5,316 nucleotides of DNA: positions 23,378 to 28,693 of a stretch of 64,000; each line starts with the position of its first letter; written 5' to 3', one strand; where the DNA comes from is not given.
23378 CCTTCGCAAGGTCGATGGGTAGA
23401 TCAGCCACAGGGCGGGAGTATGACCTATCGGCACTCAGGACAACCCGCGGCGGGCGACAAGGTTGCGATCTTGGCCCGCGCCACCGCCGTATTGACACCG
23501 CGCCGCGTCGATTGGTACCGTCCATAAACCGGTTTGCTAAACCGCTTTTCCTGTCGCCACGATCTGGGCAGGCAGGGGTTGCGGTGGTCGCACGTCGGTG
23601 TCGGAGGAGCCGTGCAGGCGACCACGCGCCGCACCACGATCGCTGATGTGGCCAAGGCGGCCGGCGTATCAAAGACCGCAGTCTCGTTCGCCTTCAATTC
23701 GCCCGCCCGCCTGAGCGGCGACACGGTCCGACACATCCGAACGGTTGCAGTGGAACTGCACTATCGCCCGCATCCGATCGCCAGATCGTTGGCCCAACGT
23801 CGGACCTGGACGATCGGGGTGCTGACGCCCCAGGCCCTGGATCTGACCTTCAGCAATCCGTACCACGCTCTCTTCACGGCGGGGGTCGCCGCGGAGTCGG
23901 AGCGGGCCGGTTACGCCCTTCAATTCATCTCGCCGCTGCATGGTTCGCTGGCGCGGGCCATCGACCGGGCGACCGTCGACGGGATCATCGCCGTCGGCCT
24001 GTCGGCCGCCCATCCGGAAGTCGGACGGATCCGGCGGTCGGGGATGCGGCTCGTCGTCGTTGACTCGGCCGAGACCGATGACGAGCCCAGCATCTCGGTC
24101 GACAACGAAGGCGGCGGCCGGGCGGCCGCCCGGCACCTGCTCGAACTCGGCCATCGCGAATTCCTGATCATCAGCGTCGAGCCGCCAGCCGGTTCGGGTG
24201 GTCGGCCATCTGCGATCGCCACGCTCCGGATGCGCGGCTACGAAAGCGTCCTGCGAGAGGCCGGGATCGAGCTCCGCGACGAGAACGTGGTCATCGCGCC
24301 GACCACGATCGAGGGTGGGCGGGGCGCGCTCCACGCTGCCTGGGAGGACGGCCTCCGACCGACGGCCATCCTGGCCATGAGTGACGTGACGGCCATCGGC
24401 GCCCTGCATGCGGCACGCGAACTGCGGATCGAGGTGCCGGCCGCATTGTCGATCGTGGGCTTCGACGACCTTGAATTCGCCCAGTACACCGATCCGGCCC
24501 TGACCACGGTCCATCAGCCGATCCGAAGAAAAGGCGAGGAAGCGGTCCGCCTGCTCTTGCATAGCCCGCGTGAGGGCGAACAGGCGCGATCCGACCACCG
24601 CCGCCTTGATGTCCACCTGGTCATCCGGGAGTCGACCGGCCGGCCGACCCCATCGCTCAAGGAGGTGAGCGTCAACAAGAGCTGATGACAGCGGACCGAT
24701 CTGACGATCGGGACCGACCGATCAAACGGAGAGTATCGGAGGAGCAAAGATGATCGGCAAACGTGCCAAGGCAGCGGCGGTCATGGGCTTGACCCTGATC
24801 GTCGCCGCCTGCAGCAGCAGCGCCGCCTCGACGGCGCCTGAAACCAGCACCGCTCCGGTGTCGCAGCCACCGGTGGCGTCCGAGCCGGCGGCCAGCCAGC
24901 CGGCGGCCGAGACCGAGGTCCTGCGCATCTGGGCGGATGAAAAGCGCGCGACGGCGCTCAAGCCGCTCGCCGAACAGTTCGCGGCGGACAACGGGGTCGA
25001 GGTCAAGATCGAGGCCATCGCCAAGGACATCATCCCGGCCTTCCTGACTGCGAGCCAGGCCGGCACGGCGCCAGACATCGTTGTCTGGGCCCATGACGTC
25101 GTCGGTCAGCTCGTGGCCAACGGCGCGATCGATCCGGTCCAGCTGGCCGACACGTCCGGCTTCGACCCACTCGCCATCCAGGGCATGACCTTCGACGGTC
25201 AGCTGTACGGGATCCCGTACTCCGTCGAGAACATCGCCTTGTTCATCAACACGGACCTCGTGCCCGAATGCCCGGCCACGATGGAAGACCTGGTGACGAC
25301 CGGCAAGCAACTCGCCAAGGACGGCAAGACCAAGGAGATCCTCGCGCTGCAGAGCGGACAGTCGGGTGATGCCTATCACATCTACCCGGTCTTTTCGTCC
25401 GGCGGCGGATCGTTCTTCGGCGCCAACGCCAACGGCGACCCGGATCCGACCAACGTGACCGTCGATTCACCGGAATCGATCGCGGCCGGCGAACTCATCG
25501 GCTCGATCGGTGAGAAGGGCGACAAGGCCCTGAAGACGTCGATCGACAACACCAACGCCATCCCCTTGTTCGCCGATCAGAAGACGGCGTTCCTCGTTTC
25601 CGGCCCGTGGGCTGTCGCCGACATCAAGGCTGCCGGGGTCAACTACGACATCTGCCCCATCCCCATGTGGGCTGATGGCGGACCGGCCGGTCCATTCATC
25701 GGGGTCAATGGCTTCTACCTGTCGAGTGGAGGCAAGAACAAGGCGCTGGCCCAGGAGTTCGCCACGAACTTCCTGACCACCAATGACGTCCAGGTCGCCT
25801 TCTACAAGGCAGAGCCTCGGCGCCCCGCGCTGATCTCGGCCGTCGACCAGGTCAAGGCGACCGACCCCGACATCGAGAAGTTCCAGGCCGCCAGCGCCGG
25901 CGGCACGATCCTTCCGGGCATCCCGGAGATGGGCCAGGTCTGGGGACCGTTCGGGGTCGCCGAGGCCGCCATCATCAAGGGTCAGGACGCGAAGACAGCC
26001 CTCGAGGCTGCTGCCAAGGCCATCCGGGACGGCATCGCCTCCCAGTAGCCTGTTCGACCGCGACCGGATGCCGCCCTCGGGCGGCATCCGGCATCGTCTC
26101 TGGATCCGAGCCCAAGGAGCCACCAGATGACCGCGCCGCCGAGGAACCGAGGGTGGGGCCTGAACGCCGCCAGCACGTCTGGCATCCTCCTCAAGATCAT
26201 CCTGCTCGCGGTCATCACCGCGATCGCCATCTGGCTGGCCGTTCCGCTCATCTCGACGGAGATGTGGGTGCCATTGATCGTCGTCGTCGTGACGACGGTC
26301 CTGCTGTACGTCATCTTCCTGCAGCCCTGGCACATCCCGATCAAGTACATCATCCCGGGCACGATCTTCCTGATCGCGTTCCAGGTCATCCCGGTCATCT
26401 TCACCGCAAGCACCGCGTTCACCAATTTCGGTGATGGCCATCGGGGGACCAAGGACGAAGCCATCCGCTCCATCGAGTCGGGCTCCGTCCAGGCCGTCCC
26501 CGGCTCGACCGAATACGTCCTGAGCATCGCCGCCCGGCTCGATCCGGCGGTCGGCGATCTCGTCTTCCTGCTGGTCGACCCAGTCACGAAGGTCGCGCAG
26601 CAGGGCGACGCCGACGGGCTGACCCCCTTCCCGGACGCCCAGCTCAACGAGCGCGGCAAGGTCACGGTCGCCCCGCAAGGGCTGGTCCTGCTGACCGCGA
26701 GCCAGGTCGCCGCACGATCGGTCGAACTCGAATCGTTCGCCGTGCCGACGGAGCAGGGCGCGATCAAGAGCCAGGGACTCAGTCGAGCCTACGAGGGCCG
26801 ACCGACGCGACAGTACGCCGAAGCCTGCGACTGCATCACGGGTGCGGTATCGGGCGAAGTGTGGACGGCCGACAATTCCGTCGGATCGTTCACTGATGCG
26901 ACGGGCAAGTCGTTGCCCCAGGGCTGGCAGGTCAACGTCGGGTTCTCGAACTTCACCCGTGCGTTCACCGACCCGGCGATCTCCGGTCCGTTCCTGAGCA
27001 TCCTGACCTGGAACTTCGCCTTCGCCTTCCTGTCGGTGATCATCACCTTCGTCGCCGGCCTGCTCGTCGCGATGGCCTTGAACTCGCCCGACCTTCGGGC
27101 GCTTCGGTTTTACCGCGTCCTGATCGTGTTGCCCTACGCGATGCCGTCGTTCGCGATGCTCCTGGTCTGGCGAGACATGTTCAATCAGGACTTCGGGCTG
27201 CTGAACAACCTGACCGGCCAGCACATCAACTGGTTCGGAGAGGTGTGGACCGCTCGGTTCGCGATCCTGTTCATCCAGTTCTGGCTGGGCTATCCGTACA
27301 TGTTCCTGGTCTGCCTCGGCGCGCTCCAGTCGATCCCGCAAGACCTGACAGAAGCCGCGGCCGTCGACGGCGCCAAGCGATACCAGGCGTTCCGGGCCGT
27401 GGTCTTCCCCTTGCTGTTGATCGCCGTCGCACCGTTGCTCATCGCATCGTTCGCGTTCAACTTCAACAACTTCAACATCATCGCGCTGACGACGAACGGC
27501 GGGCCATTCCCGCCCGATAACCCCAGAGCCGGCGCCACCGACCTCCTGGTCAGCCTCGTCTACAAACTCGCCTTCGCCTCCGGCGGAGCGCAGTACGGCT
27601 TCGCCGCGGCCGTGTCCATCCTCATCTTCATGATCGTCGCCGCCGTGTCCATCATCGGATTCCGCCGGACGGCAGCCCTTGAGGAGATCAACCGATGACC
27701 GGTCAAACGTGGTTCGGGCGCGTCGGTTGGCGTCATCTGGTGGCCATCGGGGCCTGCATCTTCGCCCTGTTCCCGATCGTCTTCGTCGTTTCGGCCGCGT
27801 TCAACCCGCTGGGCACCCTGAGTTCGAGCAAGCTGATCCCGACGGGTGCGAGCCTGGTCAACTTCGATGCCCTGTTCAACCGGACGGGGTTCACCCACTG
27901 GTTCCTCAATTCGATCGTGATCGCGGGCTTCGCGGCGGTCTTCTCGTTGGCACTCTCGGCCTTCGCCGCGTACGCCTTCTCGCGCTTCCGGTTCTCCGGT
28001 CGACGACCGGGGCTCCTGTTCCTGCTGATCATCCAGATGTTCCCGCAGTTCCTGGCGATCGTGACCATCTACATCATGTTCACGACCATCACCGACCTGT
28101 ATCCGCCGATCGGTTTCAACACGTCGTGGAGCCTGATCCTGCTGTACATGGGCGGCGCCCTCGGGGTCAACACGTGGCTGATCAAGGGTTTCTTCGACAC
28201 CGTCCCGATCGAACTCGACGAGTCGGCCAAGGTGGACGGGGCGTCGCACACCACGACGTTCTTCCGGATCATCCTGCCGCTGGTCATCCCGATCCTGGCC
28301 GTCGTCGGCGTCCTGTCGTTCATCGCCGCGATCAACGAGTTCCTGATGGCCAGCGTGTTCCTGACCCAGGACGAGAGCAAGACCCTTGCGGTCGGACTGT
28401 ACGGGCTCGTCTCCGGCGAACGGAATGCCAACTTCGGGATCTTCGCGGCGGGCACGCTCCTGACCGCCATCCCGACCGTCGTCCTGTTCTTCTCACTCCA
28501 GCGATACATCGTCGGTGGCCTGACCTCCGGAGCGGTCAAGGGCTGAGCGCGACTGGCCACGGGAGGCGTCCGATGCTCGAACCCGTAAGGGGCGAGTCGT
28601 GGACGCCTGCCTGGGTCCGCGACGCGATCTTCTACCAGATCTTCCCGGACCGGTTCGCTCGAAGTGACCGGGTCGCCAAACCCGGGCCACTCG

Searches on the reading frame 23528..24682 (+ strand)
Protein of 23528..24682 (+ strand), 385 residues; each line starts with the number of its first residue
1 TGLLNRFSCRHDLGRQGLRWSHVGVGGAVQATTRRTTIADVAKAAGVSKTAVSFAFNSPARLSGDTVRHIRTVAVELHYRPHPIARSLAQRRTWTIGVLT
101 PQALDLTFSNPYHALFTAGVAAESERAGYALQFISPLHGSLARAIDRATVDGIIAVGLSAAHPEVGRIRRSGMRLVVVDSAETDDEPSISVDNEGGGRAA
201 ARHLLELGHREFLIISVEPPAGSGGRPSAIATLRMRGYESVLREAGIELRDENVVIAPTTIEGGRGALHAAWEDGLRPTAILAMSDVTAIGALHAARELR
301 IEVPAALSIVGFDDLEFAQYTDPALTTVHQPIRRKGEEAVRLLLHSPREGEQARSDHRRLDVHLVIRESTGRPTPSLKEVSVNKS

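Call 8: search_protein_families(library=pfam, max_evalue=0.001, proteins=[window:23528-24682:+])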
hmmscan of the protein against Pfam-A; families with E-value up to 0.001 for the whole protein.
window:23528-24682:+ (385 aa): 4 families
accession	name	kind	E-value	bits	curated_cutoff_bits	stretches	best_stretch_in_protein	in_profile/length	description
PF13377.12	Peripla_BP_3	-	1.7e-34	119.8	26.5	1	201-370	1-167/167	Periplasmic binding protein-like domain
PF00532.27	Peripla_BP_1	-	1e-17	65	22.2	1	93-345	1-259/281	Periplasmic binding proteins and sugar binding domain of LacI family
PF00356.27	LacI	-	3.4e-09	36.8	27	1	37-81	1-45/46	Bacterial regulatory proteins, lacI family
PF13407.12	Peripla_BP_4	-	1.1e-07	32.1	35.1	1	109-316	9-220/258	Periplasmic binding protein domain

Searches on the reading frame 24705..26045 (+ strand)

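Call 9: search_protein_families(library=pfam, max_evalue=0.001, proteins=[window:24705-26045:+])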
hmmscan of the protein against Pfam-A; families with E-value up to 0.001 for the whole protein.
window:24705-26045:+ (447 aa): 2 families
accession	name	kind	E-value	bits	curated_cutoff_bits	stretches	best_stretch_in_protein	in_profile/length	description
PF13416.11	SBP_bac_8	-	3.4e-43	148.9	27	1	88-385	2-271/279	Bacterial extracellular solute-binding protein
PF01547.30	SBP_bac_1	-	6.6e-33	115.4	26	1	78-363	3-306/307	Bacterial extracellular solute-binding protein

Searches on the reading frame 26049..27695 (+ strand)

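Call 9: search_protein_families(library=pfam, max_evalue=0.001, proteins=[window:26049-27695:+])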
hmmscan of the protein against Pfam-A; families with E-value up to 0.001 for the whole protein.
window:26049-27695:+ (549 aa): 2 families
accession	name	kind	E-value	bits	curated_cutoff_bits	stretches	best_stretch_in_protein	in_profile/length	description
PF16296.10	TM_PBP2_N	-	2.3e-29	101.7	31.4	1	106-188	1-82/83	N-terminal of TM subunit in PBP-dependent ABC transporters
PF00528.27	BPD_transp_1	-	4.4e-18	66.1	26.4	1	335-531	3-171/184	Binding-protein-dependent transport system inner membrane component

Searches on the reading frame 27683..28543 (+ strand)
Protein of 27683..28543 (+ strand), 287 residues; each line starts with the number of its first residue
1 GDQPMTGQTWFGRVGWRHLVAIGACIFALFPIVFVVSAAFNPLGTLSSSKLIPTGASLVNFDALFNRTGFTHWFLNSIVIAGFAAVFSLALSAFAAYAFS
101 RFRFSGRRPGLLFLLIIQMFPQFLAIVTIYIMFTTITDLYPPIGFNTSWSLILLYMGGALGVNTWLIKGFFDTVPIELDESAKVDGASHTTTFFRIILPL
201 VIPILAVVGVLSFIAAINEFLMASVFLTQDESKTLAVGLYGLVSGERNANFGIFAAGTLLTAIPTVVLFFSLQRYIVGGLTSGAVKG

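Call 9: search_protein_families(library=pfam, max_evalue=0.001, proteins=[window:27683-28543:+])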
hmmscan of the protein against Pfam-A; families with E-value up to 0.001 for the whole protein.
window:27683-28543:+ (287 aa): 1 family
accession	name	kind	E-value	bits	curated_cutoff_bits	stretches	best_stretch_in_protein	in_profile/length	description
PF00528.27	BPD_transp_1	-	3.2e-17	63.3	26.4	1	90-276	3-178/184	Binding-protein-dependent transport system inner membrane component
